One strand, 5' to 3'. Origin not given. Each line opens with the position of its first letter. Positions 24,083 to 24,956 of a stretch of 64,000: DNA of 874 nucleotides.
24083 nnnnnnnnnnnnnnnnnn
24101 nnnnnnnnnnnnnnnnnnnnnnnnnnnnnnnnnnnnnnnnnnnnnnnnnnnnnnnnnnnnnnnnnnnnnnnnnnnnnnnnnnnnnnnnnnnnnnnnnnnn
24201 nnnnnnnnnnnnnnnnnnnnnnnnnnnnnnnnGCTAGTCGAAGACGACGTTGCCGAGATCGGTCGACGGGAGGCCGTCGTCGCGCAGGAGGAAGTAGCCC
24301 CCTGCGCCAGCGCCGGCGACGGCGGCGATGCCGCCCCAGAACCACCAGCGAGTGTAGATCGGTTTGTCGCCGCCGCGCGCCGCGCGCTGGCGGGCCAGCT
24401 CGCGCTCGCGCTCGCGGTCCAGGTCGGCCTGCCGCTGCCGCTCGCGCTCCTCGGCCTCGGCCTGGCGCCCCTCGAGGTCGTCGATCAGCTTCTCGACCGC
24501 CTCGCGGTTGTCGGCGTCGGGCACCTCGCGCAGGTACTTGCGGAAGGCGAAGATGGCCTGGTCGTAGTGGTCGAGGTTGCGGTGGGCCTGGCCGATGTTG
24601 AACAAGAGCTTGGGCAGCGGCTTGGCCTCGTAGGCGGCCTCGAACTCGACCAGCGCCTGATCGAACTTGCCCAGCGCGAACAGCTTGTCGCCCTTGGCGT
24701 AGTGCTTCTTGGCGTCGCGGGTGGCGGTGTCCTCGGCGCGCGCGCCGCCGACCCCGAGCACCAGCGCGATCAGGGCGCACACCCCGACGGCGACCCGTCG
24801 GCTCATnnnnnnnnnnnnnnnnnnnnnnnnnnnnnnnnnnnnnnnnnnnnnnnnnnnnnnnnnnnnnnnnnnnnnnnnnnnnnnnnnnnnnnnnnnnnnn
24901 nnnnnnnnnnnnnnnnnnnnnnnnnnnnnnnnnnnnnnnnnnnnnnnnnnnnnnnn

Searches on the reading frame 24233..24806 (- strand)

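Call 89: search_protein_families(library=pfam, proteins=[window:24233-24806:-], max_evalue=0.01)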
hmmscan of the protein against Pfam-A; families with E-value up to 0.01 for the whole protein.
window:24233-24806:- (190 aa): 9 families
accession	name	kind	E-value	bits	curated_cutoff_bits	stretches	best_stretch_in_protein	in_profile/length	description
PF07719.23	TPR_2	-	8.2e-11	41.6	27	2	65-97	1-33/34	Tetratricopeptide repeat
PF00515.34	TPR_1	-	1.4e-08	34.7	27.8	1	66-93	2-29/34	Tetratricopeptide repeat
PF13181.12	TPR_8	-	7.6e-08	32.4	25.7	1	66-92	2-28/34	Tetratricopeptide repeat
PF13432.12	TPR_16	-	2.4e-06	28.3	32.7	1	36-98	1-64/65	Tetratricopeptide repeat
PF13371.12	TPR_9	-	3.6e-05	24.1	35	1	65-108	29-72/73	Tetratricopeptide repeat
PF13428.12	TPR_14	-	0.00019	22.2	23.5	0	66-98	2-34/44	Tetratricopeptide repeat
PF14559.12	TPR_19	-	0.00033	21.4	25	1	42-98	1-59/68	Tetratricopeptide repeat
PF13174.12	TPR_6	-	0.00087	20.2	26.3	1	68-97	3-32/33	Tetratricopeptide repeat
PF13414.12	TPR_11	-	0.0054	16.8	26.8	0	39-75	1-38/42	TPR repeat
